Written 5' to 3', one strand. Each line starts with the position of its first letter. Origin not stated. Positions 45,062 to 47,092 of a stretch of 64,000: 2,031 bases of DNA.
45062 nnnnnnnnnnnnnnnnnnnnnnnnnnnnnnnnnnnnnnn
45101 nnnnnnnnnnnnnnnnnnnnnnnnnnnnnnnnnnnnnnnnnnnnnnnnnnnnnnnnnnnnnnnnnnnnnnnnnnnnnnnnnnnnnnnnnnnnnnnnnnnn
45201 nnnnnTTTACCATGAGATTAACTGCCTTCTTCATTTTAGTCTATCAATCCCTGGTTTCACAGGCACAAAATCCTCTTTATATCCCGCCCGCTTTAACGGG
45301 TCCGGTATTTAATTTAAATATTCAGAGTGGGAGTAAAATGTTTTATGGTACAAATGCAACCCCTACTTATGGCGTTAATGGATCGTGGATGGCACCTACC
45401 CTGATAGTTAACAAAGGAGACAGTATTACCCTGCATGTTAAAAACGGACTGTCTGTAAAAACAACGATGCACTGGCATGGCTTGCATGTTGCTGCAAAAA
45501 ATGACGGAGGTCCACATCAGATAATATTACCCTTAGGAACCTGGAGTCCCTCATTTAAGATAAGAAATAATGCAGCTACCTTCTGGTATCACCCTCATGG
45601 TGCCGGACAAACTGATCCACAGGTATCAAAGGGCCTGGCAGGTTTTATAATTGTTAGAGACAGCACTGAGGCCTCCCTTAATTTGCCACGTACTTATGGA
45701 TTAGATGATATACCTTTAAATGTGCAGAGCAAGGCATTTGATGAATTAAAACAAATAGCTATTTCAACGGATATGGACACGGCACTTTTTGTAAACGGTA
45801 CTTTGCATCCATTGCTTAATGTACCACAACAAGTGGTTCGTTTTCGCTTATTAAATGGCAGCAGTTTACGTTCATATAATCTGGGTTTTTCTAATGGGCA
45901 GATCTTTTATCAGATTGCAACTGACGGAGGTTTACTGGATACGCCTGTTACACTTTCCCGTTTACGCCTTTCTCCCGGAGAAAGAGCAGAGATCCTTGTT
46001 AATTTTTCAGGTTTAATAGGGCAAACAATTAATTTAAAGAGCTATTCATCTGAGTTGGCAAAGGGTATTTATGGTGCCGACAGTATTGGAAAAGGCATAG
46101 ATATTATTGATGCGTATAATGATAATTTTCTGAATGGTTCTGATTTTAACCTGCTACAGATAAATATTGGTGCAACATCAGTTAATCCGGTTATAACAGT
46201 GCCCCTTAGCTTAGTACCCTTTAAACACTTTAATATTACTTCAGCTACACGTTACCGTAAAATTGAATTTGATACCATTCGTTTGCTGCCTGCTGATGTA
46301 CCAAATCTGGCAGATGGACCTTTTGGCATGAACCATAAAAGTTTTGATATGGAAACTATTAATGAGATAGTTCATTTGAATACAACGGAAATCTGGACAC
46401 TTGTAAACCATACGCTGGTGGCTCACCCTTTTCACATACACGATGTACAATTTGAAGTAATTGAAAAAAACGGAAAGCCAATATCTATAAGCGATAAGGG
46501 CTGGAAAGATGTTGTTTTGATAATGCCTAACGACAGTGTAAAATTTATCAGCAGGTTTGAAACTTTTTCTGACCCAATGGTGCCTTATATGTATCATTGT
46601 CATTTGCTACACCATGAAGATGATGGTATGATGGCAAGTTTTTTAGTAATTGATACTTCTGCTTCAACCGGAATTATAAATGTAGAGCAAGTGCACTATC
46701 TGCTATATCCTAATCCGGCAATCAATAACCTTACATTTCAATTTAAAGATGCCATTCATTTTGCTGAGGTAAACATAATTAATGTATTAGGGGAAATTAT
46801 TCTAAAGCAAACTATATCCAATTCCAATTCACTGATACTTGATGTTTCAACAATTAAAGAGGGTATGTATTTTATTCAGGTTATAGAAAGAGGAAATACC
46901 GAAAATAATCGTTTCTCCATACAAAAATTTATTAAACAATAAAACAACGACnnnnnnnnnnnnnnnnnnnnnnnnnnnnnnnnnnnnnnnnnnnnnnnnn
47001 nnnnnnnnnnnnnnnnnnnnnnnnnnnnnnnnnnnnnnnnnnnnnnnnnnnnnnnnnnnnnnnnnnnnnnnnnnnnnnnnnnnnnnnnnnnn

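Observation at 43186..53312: Eight consecutive T9SS-cargo genes around two multicopper oxidases: candidate cell-surface copper-oxidase system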

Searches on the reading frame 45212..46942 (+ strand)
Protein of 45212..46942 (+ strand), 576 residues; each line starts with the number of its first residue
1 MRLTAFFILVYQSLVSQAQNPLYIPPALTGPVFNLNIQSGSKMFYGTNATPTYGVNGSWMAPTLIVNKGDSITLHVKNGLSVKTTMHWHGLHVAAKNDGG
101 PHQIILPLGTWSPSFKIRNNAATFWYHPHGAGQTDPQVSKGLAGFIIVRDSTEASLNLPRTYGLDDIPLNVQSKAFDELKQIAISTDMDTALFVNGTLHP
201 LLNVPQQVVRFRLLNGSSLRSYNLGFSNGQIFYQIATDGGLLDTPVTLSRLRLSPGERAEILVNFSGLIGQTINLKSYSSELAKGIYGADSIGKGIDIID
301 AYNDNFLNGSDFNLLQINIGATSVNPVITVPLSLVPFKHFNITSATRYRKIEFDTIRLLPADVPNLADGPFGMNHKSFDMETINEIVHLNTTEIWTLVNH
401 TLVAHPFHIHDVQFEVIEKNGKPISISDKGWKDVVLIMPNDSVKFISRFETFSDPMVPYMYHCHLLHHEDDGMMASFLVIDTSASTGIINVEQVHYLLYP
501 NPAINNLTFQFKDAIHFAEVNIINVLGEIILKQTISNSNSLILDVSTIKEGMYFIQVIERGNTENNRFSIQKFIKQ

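Call 4: search_protein_families(library=pfam, proteins=[window:45212-46942:+], max_evalue=0.01)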
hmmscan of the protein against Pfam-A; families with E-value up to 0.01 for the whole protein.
window:45212-46942:+ (576 aa): 5 families
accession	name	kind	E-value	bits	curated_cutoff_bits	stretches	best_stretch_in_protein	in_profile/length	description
PF07732.21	Cu-oxidase_3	-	1.4e-28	99.8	21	1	44-151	9-117/119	Multicopper oxidase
PF07731.20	Cu-oxidase_2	-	1.5e-23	83.5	20.4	1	371-480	23-134/137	Multicopper oxidase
PF18962.6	Por_Secre_tail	-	3.9e-11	43.5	27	1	498-564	1-69/75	Secretion system C-terminal sorting domain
PF00394.28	Cu-oxidase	-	0.00018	22.1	21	1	203-266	62-123/157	Multicopper oxidase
PF11589.14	DUF3244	-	0.0012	19.2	25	1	505-561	29-87/96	Domain of unknown function (DUF3244)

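Call 5: search_protein_families(library=ncbifam, proteins=[window:45212-46942:+], max_evalue=0.01)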
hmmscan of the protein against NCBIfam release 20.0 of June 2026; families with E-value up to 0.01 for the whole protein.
window:45212-46942:+ (576 aa): 10 families
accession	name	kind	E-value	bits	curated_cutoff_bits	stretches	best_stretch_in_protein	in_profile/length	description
NF008205.1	PRK10965.1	equivalog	7.9e-104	348.3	525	2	13-275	25-296/529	multicopper oxidase CueO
NF008135.0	PRK10883.1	equivalog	9.8e-70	235.3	581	2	12-267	24-287/471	cell division protein FtsP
NF045554.1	AmiPhnlOxPhsA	equivalog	1.2e-41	143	950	3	79-284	110-342/581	O-aminophenol oxidase PhsA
TIGR01480.1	copper_res_A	subfamily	2.6e-28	98.9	478.95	2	15-162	30-174/593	copper resistance system multicopper oxidase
TIGR03389.1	laccase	equivalog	1.2e-10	40.8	558.9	1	48-131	20-108/539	laccase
TIGR04183.1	Por_Secre_tail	domain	5e-10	39.2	23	1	498-571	1-72/72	T9SS type A sorting domain-containing protein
TIGR03390.1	ascorbOXfungal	equivalog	3.5e-09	35.7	445.35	1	55-154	32-133/538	L-ascorbate oxidase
TIGR03388.1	ascorbase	equivalog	5.8e-08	31.9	614.8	1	52-151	22-122/542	L-ascorbate oxidase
NF038113.1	T9SSA_dep_M36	equivalog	7.1e-07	27.7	885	1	487-564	784-862/869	T9SS-dependent M36 family metallopeptidase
TIGR02376.1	Cu_nitrite_red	equivalog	9.6e-05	21.9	296.3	1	55-149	52-145/326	copper-containing nitrite reductase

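Call 65: find_homologous_proteins(query=window:45212-46942:+, max_evalue=1e-20)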
Query window:45212-46942:+ (576 aa): 4991 proteins with E <= 1e-20 among 8000 candidates; the best 120 are listed.
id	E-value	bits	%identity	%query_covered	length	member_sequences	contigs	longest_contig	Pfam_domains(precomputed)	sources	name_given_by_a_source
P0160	0.0e+0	1308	100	100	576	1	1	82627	PF07731.21,PF18962.8,PF07732.22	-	-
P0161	6.4e-270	915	69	100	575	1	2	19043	PF07731.21,PF18962.8,PF07732.22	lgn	-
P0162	3.0e-266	902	68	99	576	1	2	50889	PF07731.21,PF18962.8,PF07732.22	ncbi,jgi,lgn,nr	ncbi:MAG: multicopper oxidase domain-containing protein [Bacteroidota bacterium]|nr:multicopper oxid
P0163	5.7e-262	888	66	99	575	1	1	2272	PF07731.21,PF18962.8,PF07732.22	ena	-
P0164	2.3e-261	886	67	99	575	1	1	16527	PF07731.21,PF18962.8,PF07732.22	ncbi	-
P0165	8.3e-261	884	66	99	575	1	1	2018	PF07731.21,PF18962.8,PF07732.22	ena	-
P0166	3.9e-260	882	67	100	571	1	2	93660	PF07731.21,PF18962.8,PF07732.22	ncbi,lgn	-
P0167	5.7e-259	878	67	100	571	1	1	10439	PF07731.21,PF18962.8,PF07732.22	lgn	-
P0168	7.9e-258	875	65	100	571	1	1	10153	PF07731.21,PF18962.8,PF07732.22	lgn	-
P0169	3.5e-257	872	67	100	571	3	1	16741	PF07731.21,PF00394.29,PF18962.8,PF07732.22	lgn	-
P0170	3.9e-256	869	66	100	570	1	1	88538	PF07731.21,PF18962.8,PF07732.22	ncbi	-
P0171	3.6e-255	866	66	100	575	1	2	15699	PF07731.21,PF18962.8,PF07732.22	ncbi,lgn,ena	-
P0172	7.5e-255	865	66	100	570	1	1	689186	PF07731.21,PF18962.8,PF07732.22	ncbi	-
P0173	1.6e-254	864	66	100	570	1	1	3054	PF07731.21,PF18962.8,PF07732.22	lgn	-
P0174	9.4e-254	861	65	100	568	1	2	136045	PF07731.21,PF18962.8,PF07732.22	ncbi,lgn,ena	-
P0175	1.6e-253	860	65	99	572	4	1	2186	PF07731.21,PF18962.8,PF07732.22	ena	-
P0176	2.1e-253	860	66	100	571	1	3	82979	PF07731.21,PF18962.8,PF07732.22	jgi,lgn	-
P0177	3.9e-253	859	68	97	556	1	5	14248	PF07731.21,PF18962.8,PF07732.22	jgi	jgi:bilirubin oxidase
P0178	3.9e-253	859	65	100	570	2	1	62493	PF07731.21,PF18962.8,PF07732.22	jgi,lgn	jgi:bilirubin oxidase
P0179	4.8e-253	859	65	100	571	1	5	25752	PF07731.21,PF18962.8,PF07732.22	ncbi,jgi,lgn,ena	jgi:blue copper oxidase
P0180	5.8e-253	859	67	100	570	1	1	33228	PF07731.21,PF00394.29,PF18962.8,PF07732.22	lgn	-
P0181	1.2e-252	858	67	100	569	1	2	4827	PF07731.21,PF18962.8,PF07732.22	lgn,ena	-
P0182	1.4e-252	857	64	100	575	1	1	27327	PF07731.21,PF18962.8,PF07732.22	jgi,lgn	-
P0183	7.7e-252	855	66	97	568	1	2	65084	PF07731.21,PF18962.8,PF07732.22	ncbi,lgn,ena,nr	ncbi:MAG: T9SS type A sorting domain-containing protein [Flavobacteriaceae bacterium]|nr:T9SS type A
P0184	1.1e-251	854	64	99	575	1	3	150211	PF07731.21,PF18962.8,PF07732.22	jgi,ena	-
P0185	3.3e-251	853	65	100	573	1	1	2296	PF07731.21,PF18962.8,PF07732.22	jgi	-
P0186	9.1e-251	851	65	100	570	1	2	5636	PF07731.21,PF18962.8,PF07732.22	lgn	-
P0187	1.2e-250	851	64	100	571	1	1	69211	PF07731.21,PF18962.8,PF07732.22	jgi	jgi:blue copper oxidase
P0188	2.6e-250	850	65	99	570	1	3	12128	PF07731.21,PF18962.8,PF07732.22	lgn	-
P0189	2.7e-250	850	66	97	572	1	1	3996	PF07731.21,PF18962.8,PF07732.22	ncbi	-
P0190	3.7e-250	849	66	100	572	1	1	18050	PF07731.21,PF18962.8,PF07732.22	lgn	-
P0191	4.3e-250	849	65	100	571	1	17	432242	PF07731.21,PF18962.8,PF07732.22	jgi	jgi:blue copper oxidase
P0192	8.9e-250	848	64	100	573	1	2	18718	PF07731.21,PF18962.8,PF07732.22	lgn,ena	-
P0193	1.1e-249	848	65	100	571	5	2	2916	PF07731.21,PF18962.8,PF07732.22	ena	-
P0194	1.8e-249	847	65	100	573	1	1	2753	PF07731.21,PF18962.8,PF07732.22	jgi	jgi:bilirubin oxidase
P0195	2.3e-249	847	63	100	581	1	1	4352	PF07731.21,PF18962.8,PF07732.22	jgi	jgi:blue copper oxidase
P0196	2.5e-249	847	65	100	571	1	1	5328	PF07731.21,PF18962.8,PF07732.22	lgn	-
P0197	5.2e-248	842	64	100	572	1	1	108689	PF07731.21,PF00394.29,PF18962.8,PF07732.22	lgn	-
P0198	4.4e-247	839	63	99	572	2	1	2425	PF07731.21,PF18962.8,PF07732.22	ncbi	-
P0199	8.8e-247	838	65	100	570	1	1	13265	PF07731.21,PF18962.8,PF07732.22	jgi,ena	-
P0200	9.6e-247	838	64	100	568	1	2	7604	PF07731.21,PF18962.8,PF07732.22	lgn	-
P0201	1.1e-246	838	66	94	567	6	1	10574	PF07731.21,PF18962.8,PF07732.22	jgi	-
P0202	2.9e-246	836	65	97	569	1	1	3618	PF07731.21,PF18962.8,PF07732.22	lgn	-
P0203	3.1e-246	836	65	100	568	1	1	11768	PF07731.21,PF18962.8,PF07732.22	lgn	-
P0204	3.9e-246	836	63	100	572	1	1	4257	PF07731.21,PF18962.8,PF07732.22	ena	-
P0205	4.2e-246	836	65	100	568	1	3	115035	PF07731.21,PF18962.8,PF07732.22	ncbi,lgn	-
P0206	5.0e-246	836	64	100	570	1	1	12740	PF07731.21,PF18962.8,PF07732.22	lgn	-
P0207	1.0e-245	835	64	100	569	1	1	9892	PF07731.21,PF18962.8,PF07732.22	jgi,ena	-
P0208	4.1e-245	833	65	100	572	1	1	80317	PF07731.21,PF18962.8,PF07732.22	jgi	jgi:blue copper oxidase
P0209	8.2e-245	832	67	97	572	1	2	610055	PF07731.21,PF18962.8,PF07732.22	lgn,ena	-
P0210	1.4e-244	831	63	100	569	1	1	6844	PF07731.21,PF18962.8,PF07732.22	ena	-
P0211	1.4e-244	831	63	100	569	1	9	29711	PF07731.21,PF18962.8,PF07732.22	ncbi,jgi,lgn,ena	jgi:blue copper oxidase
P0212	1.4e-244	831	63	100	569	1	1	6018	PF07731.21,PF18962.8,PF07732.22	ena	-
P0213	1.5e-244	831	64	100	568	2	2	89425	PF07731.21,PF18962.8,PF07732.22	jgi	jgi:blue copper oxidase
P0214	1.9e-244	830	64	100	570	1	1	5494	PF07731.21,PF18962.8,PF07732.22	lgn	-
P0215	2.3e-244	830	63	100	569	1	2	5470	PF07731.21,PF18962.8,PF07732.22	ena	-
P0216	2.6e-244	830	63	100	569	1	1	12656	PF07731.21,PF18962.8,PF07732.22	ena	-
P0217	2.9e-244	830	63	100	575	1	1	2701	PF07731.21,PF18962.8,PF07732.22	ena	-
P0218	4.1e-244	829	63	100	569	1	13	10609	PF07731.21,PF18962.8,PF07732.22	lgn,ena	-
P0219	1.0e-243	828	64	100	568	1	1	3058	PF07731.21,PF18962.8,PF07732.22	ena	-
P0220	1.3e-243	828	64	99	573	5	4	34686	PF07731.21,PF18962.8,PF07732.22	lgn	-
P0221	1.5e-243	827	64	100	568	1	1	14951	PF07731.21,PF18962.8,PF07732.22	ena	-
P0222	3.9e-243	826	65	99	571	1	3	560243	PF07731.21,PF18962.8,PF07732.22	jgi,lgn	jgi:blue copper oxidase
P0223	1.3e-242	824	63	100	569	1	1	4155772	PF07731.21,PF18962.8,PF07732.22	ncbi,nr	ncbi:MAG: multicopper oxidase domain-containing protein [Sphingobacteriales bacterium JAD_PAG50586_3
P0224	1.8e-242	824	63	97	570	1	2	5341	PF07731.21,PF18962.8,PF07732.22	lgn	-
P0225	3.2e-242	823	63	100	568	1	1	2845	PF07731.21,PF00394.29,PF18962.8,PF07732.22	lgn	-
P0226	5.3e-242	822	64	99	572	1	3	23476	PF07731.21,PF18962.8,PF07732.22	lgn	-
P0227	5.4e-242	822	65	96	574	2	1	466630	PF07731.21,PF18962.8,PF07732.22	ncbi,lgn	-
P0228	6.8e-242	822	63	99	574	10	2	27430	PF07731.21,PF18962.8,PF11589.15,PF07732.22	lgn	-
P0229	7.3e-242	822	66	97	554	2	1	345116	PF07731.21,PF18962.8,PF07732.22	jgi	-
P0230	1.1e-241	821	65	97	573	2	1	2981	PF07731.21,PF18962.8,PF07732.22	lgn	-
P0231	1.7e-241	821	64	98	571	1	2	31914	PF07731.21,PF18962.8,PF07732.22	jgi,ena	jgi:bilirubin oxidase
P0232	2.1e-241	820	63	98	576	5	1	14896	PF07731.21,PF18962.8,PF07732.22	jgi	-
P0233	2.3e-241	820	63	100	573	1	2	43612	PF07731.21,PF18962.8,PF07732.22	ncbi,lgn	-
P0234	2.8e-241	820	63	100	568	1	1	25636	PF07731.21,PF18962.8,PF07732.22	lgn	-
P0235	8.3e-241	818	66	97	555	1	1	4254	PF07731.21,PF18962.8,PF07732.22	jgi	jgi:bilirubin oxidase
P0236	9.0e-241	818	63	100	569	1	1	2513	PF07731.21,PF18962.8,PF07732.22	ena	-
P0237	1.0e-240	818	63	100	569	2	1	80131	PF07731.21,PF18962.8,PF07732.22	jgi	-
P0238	1.1e-240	818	63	100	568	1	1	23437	PF07731.21,PF18962.8,PF07732.22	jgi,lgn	-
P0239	1.2e-240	818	64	99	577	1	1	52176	PF07731.21,PF18962.8,PF07732.22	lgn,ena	-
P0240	1.9e-240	817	63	98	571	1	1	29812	PF07731.21,PF18962.8,PF07732.22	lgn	-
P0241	2.0e-240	817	63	99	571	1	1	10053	PF07731.21,PF18962.8,PF07732.22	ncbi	-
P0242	5.3e-240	816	65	96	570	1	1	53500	PF07731.21,PF18962.8,PF07732.22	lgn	-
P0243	6.5e-240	815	62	100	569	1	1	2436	PF07731.21,PF18962.8,PF07732.22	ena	-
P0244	1.8e-239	814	62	100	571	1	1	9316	PF07731.21,PF18962.8,PF07732.22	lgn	-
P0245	2.0e-239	814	64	97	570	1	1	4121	PF07731.21,PF18962.8,PF07732.22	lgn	-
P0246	2.5e-239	814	66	94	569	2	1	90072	PF07731.21,PF18962.8,PF07732.22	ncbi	-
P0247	3.8e-239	813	64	97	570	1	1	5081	PF07731.21,PF18962.8,PF07732.22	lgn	-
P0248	1.7e-238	811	65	94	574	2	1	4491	PF07731.21,PF18962.8,PF07732.22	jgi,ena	-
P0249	2.3e-238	810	62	99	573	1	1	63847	PF07731.21,PF18962.8,PF07732.22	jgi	jgi:bilirubin oxidase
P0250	2.6e-238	810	63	99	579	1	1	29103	PF07731.21,PF18962.8,PF07732.22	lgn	-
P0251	3.3e-238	810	64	100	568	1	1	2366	PF07731.21,PF18962.8,PF07732.22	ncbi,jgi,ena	jgi:bilirubin oxidase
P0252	4.2e-238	810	62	98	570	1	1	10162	PF07731.21,PF18962.8,PF07732.22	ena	-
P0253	4.8e-238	809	63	99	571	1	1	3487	PF07731.21,PF18962.8,PF07732.22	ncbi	-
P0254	5.2e-238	809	63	100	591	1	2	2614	PF07731.21,PF18962.8,PF07732.22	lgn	-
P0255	5.7e-238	809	62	98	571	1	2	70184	PF07731.21,PF18962.8,PF07732.22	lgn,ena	-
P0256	1.3e-237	808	63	100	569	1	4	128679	PF07731.21,PF18962.8,PF07732.22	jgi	jgi:bilirubin oxidase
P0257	2.1e-237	807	63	100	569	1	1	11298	PF07731.21,PF18962.8,PF07732.22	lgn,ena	-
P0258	2.6e-237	807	63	100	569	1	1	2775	PF07731.21,PF18962.8,PF07732.22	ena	-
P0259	8.2e-237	805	64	97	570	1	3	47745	PF07731.21,PF18962.8,PF07732.22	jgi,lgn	jgi:blue copper oxidase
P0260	8.7e-237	805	64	97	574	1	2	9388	PF07731.21,PF18962.8,PF07732.22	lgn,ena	-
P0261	1.1e-236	805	62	100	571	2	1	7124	PF07731.21,PF00394.29,PF18962.8,PF07732.22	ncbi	-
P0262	1.1e-236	805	63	100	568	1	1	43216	PF07731.21,PF18962.8,PF07732.22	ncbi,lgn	-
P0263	1.3e-236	805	63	100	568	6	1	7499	PF07731.21,PF18962.8,PF07732.22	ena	-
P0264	1.5e-236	804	64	97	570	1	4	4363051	PF07731.21,PF18962.8,PF07732.22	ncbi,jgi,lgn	jgi:blue copper oxidase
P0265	1.7e-236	804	63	99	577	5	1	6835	PF07731.21,PF00394.29,PF18962.8,PF07732.22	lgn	-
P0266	2.3e-236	804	64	97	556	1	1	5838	PF07731.21,PF18962.8,PF07732.22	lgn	-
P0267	2.6e-236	804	61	99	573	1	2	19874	PF07731.21,PF18962.8,PF07732.22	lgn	-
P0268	3.6e-236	803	66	93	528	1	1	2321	PF07731.21,PF18962.8,PF07732.22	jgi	jgi:blue copper oxidase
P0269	7.6e-236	802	62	98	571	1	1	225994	PF07731.21,PF18962.8,PF07732.22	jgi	jgi:bilirubin oxidase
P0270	8.0e-236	802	64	96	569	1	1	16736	PF07731.21,PF18962.8,PF07732.22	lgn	-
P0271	8.5e-236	802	62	99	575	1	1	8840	PF07731.21,PF18962.8,PF07732.22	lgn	-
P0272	1.1e-235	802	63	100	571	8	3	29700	PF07731.21,PF18962.8,PF07732.22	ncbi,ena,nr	ncbi:MAG: T9SS type A sorting domain-containing protein [Flavobacteriaceae bacterium]|nr:T9SS type A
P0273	1.2e-235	801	62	99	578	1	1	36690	PF07731.21,PF18962.8,PF07732.22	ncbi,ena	-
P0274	1.4e-235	801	62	100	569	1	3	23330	PF07731.21,PF18962.8,PF07732.22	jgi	-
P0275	1.5e-235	801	62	100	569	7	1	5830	PF07731.21,PF18962.8,PF07732.22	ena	-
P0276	3.5e-235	800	61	98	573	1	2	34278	PF07731.21,PF18962.8,PF07732.22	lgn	-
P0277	4.2e-235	800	62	96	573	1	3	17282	PF07731.21,PF18962.8,PF07732.22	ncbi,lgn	-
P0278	7.0e-235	799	62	100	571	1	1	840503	PF07731.21,PF18962.8,PF07732.22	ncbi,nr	ncbi:MAG: multicopper oxidase domain-containing protein [Bacteroidetes bacterium]|nr:multicopper oxi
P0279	1.5e-234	798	61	100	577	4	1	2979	PF07731.21,PF18962.8,PF07732.22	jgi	-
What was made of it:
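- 45212..46942 (+): MCO1: CueO-like three-domain multicopper oxidase with a Sec-type signal and a type-A CTD. All copper ligands are present and there is no Met-rich insert. The top 120 homologue clusters all carry PF18962 (call 65).
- JGI annotators call relatives bilirubin oxidase or blue copper oxidase (call 65).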

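Call 66: find_encoding_contigs(protein=P0264, flank=10000, max_places=2)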
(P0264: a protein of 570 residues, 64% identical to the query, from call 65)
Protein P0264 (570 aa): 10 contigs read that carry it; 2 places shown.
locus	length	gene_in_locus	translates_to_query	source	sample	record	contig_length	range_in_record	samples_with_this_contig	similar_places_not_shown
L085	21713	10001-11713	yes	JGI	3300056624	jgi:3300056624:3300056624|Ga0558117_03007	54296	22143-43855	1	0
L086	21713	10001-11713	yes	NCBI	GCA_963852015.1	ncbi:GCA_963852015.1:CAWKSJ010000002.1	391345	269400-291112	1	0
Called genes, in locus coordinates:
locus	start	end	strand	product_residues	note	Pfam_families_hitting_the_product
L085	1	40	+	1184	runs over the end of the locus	PF14870:PSII_BNR, PF19081:Ig_7 (faint), PF14870:PSII_BNR (weak), PF18962:Por_Secre_tail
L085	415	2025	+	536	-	PF13573:SprB (weak), PF18962:Por_Secre_tail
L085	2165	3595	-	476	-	PF18962:Por_Secre_tail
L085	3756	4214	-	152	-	PF07606:DUF1569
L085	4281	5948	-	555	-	PF13600:DUF4140, PF13598:DUF4139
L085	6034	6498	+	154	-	-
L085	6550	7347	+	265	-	PF01987:AIM24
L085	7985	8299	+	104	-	-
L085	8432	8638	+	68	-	-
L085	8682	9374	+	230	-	PF18962:Por_Secre_tail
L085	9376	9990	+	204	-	PF03203:MerC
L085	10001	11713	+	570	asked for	PF07732:Cu-oxidase_3, PF07731:Cu-oxidase_2, PF18962:Por_Secre_tail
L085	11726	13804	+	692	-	PF18962:Por_Secre_tail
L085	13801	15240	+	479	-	PF18962:Por_Secre_tail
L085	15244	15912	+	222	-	PF00127:Copper-bind (weak), PF13585:CHU_C (weak), PF18962:Por_Secre_tail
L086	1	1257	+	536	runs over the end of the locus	PF13573:SprB (weak), PF18962:Por_Secre_tail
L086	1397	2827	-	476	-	PF18962:Por_Secre_tail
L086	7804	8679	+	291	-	PF18962:Por_Secre_tail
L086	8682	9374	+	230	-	PF18962:Por_Secre_tail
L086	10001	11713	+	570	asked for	PF07732:Cu-oxidase_3, PF07731:Cu-oxidase_2, PF18962:Por_Secre_tail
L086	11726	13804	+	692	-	PF18962:Por_Secre_tail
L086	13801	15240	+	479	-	PF18962:Por_Secre_tail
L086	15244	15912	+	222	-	PF00127:Copper-bind (weak), PF13585:CHU_C (weak), PF18962:Por_Secre_tail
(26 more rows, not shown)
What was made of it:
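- One relative adds a cupredoxin-CTD gene and a MerC gene to the same operon (call 66).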
